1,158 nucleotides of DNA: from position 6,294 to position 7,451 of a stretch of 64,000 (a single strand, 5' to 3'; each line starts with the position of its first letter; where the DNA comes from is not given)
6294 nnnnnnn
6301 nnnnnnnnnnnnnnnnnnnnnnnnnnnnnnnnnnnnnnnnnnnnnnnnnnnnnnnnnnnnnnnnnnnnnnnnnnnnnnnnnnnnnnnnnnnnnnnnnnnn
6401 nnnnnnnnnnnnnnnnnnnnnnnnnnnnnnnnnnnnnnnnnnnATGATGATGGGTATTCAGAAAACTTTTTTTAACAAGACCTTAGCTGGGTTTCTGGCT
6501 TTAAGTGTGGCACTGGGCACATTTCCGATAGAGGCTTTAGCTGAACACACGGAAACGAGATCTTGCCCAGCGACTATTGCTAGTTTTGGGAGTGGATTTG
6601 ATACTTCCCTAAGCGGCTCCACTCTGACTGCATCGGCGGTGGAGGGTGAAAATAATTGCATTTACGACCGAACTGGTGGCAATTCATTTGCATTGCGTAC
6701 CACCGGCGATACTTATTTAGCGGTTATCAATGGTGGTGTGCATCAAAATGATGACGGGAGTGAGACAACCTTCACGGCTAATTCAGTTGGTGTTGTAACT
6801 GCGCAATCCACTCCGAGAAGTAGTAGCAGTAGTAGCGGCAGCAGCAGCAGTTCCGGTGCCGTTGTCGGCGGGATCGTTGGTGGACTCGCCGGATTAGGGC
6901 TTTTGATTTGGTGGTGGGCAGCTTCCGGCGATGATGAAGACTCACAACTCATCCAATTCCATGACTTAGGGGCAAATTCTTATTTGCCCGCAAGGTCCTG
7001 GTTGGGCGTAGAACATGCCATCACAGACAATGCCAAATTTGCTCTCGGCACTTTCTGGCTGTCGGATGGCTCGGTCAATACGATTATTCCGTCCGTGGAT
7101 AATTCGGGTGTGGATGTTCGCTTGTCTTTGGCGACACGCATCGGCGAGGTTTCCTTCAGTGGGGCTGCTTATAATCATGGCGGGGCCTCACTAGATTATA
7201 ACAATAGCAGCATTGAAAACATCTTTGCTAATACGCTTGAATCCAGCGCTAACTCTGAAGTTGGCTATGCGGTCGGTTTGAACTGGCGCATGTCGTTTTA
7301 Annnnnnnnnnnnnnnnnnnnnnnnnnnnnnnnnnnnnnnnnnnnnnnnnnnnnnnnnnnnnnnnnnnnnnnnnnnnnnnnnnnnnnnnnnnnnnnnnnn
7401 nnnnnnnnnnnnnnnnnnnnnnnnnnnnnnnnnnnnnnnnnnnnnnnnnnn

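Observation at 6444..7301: Low-GC gene for a secreted Ser-rich protein of unknown function, possibly horizontally acquired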

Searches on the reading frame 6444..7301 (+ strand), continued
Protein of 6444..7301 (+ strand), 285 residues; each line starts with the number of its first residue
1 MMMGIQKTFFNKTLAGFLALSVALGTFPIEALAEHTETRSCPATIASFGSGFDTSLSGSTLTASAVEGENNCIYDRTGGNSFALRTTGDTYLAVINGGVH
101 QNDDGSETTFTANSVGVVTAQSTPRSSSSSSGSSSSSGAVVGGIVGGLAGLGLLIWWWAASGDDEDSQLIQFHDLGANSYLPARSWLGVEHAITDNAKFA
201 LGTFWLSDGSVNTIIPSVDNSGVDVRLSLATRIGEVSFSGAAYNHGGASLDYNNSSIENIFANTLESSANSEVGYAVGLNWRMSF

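Call 60: search_protein_families(library=pfam, proteins=[P0004, P0006, P0007, P0008, P0009, P0010, P0011, P0012, P0003], max_evalue=1)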
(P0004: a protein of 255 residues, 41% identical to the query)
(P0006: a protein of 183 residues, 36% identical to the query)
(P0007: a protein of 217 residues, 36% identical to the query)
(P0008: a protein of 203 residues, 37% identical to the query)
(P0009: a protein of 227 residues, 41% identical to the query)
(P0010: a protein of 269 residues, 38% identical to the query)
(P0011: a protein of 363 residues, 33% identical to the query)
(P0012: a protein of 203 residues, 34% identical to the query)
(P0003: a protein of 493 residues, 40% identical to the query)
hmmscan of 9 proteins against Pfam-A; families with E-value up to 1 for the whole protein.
P0004 (255 aa): 0 families

P0006 (183 aa): 1 family
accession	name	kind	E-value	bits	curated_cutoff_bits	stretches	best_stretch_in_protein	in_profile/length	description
PF02163.28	Peptidase_M50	-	0.16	11.7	27.2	1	29-134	72-151/221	Peptidase family M50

P0007 (217 aa): 4 families
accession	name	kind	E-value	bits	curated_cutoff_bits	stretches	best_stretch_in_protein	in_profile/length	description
PF05545.16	FixQ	-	0.0024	18.2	29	1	78-101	13-36/49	Cbb3-type cytochrome oxidase component FixQ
PF03302.18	VSP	-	0.061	12.6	31.4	1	47-96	339-392/397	Giardia variant-specific surface protein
PF15761.10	IMUP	-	0.55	11.4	27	1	59-80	50-71/107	Immortalisation up-regulated protein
PF00257.24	Dehydrin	-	0.78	10.6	30.6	0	57-75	72-88/154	Dehydrin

P0008 (203 aa): 2 families
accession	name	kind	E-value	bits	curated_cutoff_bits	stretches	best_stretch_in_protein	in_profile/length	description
PF10677.15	DUF2490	-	0.037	14.2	29.8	1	79-125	127-171/186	Protein of unknown function (DUF2490)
PF08136.16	SRA_like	-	0.25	12.2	25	1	105-123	6-24/46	Ribosome hibernation factor SRA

P0009 (227 aa): 1 family
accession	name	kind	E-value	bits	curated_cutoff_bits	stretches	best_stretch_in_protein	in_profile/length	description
PF10677.15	DUF2490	-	0.21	11.7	29.8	1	104-149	128-171/186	Protein of unknown function (DUF2490)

P0010 (269 aa): 2 families
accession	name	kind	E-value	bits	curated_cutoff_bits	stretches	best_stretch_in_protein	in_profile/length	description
PF11297.13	DUF3098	-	0.068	13.2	25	1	136-173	12-44/67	Protein of unknown function (DUF3098)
PF14990.11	DUF4516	-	0.34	11.1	27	0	46-61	2-17/46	Domain of unknown function (DUF4516)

P0011 (363 aa): 1 family
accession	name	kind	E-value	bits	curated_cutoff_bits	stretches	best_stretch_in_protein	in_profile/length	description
PF22807.2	TrAA12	-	0.14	10.9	30.9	1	175-236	380-440/463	TrAA12-like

P0012 (203 aa): 0 families

P0003 (493 aa): 2 families
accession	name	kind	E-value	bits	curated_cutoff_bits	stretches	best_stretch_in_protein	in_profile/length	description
PF18886.6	DUF5649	-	0.012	16.3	25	1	66-95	24-55/68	Repeats of unknown function (DUF5649)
PF23987.1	Phage_holin_10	-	0.3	11.6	27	0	347-367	28-48/52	Bacteriophage holin Pam3 gp28 family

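Call 77: find_encoding_contigs(protein=P0007, flank=6000, max_places=1)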
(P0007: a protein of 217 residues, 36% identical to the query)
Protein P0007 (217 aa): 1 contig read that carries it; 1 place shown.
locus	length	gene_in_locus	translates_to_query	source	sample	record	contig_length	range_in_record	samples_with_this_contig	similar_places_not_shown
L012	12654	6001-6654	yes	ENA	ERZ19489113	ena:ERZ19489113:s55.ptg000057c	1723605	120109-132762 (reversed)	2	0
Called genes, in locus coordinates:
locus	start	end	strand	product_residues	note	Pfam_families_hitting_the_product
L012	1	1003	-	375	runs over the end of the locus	PF01041:DegT_DnrJ_EryC1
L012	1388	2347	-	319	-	PF01408:GFO_IDH_MocA, PF22725:GFO_IDH_MocA_C3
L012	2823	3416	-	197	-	PF12007:DUF3501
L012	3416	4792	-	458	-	PF02754:CCG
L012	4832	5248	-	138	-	PF00210:Ferritin (weak), PF02915:Rubrerythrin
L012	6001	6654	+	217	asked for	-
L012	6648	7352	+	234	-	-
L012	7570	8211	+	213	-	PF07977:FabA, PF22818:ApeI-like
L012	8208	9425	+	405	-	PF00109:ketoacyl-synt, PF02801:Ketoacyl-synt_C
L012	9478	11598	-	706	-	PF01138:RNase_PH, PF03725:RNase_PH_C, PF03726:PNPase, PF01138:RNase_PH, PF03725:RNase_PH_C (weak), PF00013:KH_1, PF00575:S1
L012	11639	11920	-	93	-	PF00312:Ribosomal_S15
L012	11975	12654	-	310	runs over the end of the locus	PF01509:TruB_N, PF16198:TruB_C_2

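Call 81: list_cluster_members(proteins=[window:6444-7298:+, P0001, P0008, P0018, P0004, P0011, P0007, P0009])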
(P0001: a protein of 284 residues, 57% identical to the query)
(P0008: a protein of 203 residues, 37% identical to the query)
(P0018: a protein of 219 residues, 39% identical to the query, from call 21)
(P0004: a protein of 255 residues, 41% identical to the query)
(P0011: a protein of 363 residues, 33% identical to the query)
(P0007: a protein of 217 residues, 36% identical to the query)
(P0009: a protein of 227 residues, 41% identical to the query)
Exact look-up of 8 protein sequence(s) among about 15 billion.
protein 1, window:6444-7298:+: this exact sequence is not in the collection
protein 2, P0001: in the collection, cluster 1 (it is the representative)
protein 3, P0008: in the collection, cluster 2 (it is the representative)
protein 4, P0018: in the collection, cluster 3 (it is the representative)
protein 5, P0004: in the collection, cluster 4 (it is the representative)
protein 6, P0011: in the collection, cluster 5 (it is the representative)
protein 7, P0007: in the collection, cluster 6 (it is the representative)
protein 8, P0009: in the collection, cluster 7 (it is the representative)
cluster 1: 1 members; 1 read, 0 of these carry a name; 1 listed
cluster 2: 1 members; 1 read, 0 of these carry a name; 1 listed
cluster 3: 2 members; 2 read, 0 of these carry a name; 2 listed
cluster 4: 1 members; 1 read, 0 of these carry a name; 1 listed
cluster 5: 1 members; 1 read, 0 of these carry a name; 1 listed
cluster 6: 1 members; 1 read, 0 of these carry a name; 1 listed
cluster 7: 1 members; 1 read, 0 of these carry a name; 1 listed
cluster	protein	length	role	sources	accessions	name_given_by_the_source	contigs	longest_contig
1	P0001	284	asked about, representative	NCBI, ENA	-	-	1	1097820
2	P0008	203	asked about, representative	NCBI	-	-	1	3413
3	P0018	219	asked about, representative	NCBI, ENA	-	-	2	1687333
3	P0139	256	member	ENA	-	-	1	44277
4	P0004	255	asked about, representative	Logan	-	-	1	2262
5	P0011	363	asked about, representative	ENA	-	-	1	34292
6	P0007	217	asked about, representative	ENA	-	-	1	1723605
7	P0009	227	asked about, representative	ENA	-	-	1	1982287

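Call 97: search_protein_families(library=phrogs, proteins=[window:6444-7298:+, P0003, P0011, P0009], max_evalue=0.1)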
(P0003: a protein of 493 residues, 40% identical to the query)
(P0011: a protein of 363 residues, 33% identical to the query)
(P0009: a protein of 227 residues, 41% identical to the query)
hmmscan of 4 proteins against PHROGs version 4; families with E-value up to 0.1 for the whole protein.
window:6444-7298:+ (285 aa): 1 family
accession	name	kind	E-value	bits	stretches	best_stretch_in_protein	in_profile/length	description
phrog_16172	-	unknown function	0.0036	18.3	1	116-155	43-83/110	-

P0003 (493 aa): 0 families

P0011 (363 aa): 2 families
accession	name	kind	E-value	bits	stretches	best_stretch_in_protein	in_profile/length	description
phrog_20392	-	unknown function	0.00013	22.8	1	167-228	39-101/228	-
phrog_10432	-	unknown function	0.00084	19.8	1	171-222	168-224/356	-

P0009 (227 aa): 0 families

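Call 98: search_protein_families(library=padloc, proteins=[window:6444-7298:+, P0003, P0011, P0009], max_evalue=0.1)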
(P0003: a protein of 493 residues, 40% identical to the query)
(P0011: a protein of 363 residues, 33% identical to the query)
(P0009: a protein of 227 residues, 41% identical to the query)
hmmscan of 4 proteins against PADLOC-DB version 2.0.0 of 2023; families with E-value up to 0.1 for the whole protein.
window:6444-7298:+ (285 aa): 0 families

P0003 (493 aa): 0 families

P0011 (363 aa): 0 families

P0009 (227 aa): 0 families

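Call 99: search_dna_similar(query=window:6444-7298:+, collection=plasmids, mode=protein, max_evalue=0.001, max_rows=10)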
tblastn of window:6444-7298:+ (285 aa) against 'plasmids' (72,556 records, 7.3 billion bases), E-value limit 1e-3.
No match.

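Call 100: search_dna_similar(query=window:6444-7298:+, collection=phages, mode=protein, max_evalue=0.001, max_rows=10)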
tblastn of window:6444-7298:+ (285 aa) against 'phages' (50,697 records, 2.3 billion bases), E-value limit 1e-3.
No match.

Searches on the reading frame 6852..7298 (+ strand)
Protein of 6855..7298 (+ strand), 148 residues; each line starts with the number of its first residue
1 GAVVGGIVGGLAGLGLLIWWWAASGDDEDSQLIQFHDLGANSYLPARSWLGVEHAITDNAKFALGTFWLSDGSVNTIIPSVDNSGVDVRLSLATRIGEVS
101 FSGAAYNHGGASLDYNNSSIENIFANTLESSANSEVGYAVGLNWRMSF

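Call 15: search_protein_families(library=pfam, proteins=[window:6855-7298:+], max_evalue=10)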
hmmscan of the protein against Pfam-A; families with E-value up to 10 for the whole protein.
seq(148 aa): 0 families

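Call 21: find_homologous_proteins(query=A2, max_evalue=0.01)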
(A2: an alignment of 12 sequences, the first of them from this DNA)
Query A2 (12 sequences) (148 aa, profile of the alignment): 9 proteins with E <= 0.01 among 8000 candidates.
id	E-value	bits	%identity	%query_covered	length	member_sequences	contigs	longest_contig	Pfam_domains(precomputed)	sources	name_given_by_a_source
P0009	9.3e-42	160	38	73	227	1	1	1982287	-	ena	-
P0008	2.1e-40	156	44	57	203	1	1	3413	-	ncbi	-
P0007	2.8e-40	156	31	59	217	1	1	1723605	-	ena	-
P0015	1.2e-39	154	38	64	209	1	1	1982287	-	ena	-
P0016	1.6e-38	150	33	70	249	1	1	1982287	-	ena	-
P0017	1.2e-37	147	33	70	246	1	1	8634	-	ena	-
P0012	3.2e-35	139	31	72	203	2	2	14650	-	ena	-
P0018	1.8e-31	127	39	80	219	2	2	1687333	-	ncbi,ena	-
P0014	8.4e-31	125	40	36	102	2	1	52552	-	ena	-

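Call 28: find_related_loci(query=A4, collection=genome_contigs, flank=6000)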
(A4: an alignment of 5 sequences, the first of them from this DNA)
Query A4 (119 aa) in genome_contigs; peptide patterns used: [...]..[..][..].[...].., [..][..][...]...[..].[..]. (x = any residue, [..] = any of these).
63 stretches matched a pattern; 1 encode a relative of the query (tblastn E <= 1e-3); 1 distinct loci.
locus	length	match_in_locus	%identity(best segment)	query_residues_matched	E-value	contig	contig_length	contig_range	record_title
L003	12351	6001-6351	63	1-117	3e-45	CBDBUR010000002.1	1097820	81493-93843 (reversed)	MAG: Alphaproteobacteria bacterium isolate be7f0d22-ac6b-498f-ae15-bf69fb30ab6a genome assembly, contig: contig_2, whole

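Call 43: search_solved_structures(query=A5, max_evalue=10, show_alignments=2)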
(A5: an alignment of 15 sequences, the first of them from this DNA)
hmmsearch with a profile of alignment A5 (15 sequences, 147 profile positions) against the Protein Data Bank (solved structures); distinct sequences matched with E-value up to 10: 1.
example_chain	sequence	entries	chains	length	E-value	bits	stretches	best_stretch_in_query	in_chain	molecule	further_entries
6ncl_a9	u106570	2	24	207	0.52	13.4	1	29-57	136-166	P11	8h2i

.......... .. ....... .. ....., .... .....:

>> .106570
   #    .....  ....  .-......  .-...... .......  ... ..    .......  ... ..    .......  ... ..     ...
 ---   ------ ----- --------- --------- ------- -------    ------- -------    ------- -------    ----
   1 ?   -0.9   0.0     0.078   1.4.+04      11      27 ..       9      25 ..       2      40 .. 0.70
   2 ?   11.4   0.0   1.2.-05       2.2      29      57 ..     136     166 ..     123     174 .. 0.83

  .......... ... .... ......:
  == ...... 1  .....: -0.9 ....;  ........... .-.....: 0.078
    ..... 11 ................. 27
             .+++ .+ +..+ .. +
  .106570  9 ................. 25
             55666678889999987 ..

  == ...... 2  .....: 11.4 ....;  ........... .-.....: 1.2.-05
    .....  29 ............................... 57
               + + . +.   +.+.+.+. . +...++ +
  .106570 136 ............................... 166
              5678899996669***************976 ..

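Call 50: predict_structure(alignment_id=A5)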
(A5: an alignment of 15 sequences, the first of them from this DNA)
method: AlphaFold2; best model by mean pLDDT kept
length: 149 residues; sequences in the alignment: 15
mean_pLDDT: 68.4   pTM: 0.55
mean pLDDT of the five models: 68.4, 67.7, 66.5, 66.2, 64.1
residues with pLDDT >= 90: 0; 70-90: 75; 50-70: 44; < 50: 30
segments of 3 or more residues with pLDDT < 50: 1-7, 112-120, 122-132
pLDDT, mean of each block of 10 residues (from residue 1): 49 66 56 74 79 83 85 58 79 85 78 44 47 63 80
secondary structure, 60 per line:
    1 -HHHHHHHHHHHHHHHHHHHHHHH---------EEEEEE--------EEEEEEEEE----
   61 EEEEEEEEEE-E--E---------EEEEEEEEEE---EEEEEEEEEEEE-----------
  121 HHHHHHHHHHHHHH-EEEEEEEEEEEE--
elements in order: H2-24 E34-39 E48-56 E61-70 E85-94 E98-109 H121-134 E136-147

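Call 60: search_protein_families(library=pfam, proteins=[P0018], max_evalue=1)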
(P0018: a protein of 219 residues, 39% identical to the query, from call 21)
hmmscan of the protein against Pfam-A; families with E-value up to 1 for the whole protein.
P0018 (219 aa): 0 families

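Call 61: fold_search(model_id=the predicted structure, library=pdb)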
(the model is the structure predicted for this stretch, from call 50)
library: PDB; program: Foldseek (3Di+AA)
matches with E <= 10: 298; with E <= 0.001: 0
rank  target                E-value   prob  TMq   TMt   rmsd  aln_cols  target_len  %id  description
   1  6yfc_AB               2.1e-01  0.60  0.27  0.32   7.3       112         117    6  Virus-like particle of bacteriophage AVE019 (released 2020-09-02)
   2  9fz5_A                4.4e-01  0.80  0.35  0.08   9.7       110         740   11  Cryo-EM structure of LptDE-YedD complex from Escherichia Coli (released 2025-04-09)
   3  3pgb_A                6.5e-01  0.06  0.19  0.05  17.4       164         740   10  Crystal structure of Aspergillus nidulans amine oxidase (released 2011-07-13)
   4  9i92_A                6.9e-01  0.84  0.34  0.10   7.7       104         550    9  Cryo-EM structure of Shigella flexneri LptDE bound by a Bicyclic peptide molecule (Compound 1) (released 2025-10-15)
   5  8w5w_A                7.3e-01  0.16  0.26  0.29   7.8       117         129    7  Cryo-EM structure of Qb-Ab8 (released 2025-02-26)
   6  6eci_I                7.3e-01  0.11  0.21  0.25  11.5       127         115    9  Structure of the FAD binding protein MSMEG_5243 from Mycobacterium smegmatis (released 2018-12-26)
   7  4uf7_A                7.3e-01  0.08  0.19  0.10  17.0       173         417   10  Ghanaian henipavirus (Gh-M74a) attachment glycoprotein in complex with human ephrinB2 (released 2015-04-01)
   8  2re7                  7.7e-01  0.08  0.17  0.19  13.9       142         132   18  Crystal structure of a pyridoxamine 5'-phosphate oxidase related protein (psyc_0186) from psychrobacter arcticus 273-4 a (released 2007-10-09)
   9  8b4i_A                8.2e-01  0.11  0.23  0.13  11.3       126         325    8  Cryo-EM structure of the Neurospora crassa TOM core complex at 3.3 angstrom (released 2023-08-09)
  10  8y3v_D                8.7e-01  0.14  0.23  0.26   8.7       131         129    4  The self-assembled nanotube of CPC46A/Q70V (released 2024-11-06)
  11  8w5f_C                8.7e-01  0.14  0.23  0.25   9.0       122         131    6  Cryo-EM structure of Qb-Ab6 (released 2025-02-26)
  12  9kn3_A                9.7e-01  0.87  0.38  0.08   6.0       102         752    8  Cryo-EM structure of LptDEM complex from Escherichia coli (released 2025-07-23)
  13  1una_A                9.7e-01  0.33  0.29  0.33   8.3       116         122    9  UNASSEMBLED VIRUS COAT PROTEIN DIMER, BACTERIOPHAGE RNA-BINDING DIMER (released 1996-11-08)
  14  9i93_A                1.0e+00  0.87  0.40  0.11   5.9       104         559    8  Cryo-EM structure of Shigella flexneri LptDE bound by a Bicyclic peptide molecule (Compound 2) (released 2025-10-15)
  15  5tc1_G                1.0e+00  0.28  0.26  0.32   8.9       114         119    4  In situ structures of the genome and genome-delivery apparatus in ssRNA bacteriophage MS2 (released 2016-12-07)
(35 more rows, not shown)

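Call 78: find_encoding_contigs(protein=P0018, flank=6000, max_places=1)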
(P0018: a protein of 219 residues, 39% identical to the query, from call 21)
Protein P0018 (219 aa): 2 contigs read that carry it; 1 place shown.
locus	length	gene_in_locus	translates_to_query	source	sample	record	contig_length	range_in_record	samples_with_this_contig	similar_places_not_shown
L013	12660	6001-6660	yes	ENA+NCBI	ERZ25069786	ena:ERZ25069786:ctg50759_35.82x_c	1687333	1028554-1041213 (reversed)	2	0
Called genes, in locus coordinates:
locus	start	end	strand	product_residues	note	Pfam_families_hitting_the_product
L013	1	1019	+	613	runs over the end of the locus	PF00501:AMP-binding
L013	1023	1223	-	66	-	-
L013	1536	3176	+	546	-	PF00078:RVT_1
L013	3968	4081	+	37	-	-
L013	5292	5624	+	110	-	PF06291:Lambda_Bor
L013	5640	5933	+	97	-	PF06291:Lambda_Bor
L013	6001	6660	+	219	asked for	-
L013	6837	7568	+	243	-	-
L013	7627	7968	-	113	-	PF07411:DUF1508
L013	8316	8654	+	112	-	PF00166:Cpn10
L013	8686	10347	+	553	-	-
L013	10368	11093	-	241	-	PF01634:HisG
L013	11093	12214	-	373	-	PF13393:tRNA-synt_His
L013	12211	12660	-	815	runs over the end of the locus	PF13414:TPR_11, PF00515:TPR_1, PF00515:TPR_1, PF13424:TPR_12, PF13432:TPR_16, PF00515:TPR_1, PF13424:TPR_12, PF00515:TPR_1, +25 more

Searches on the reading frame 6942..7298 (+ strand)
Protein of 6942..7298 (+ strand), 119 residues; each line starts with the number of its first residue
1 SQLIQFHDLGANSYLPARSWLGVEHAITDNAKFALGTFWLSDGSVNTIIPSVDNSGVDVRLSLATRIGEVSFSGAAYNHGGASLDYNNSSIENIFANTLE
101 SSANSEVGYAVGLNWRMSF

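Call 63: find_related_loci(query=A4, collection=metagenome_contigs, flank=6000)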
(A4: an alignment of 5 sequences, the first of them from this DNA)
Query A4 (119 aa) in metagenome_contigs; peptide patterns used: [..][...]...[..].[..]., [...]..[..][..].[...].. (x = any residue, [..] = any of these).
245 stretches matched a pattern, but none encodes a relative of the query by tblastn (E <= 1e-3).
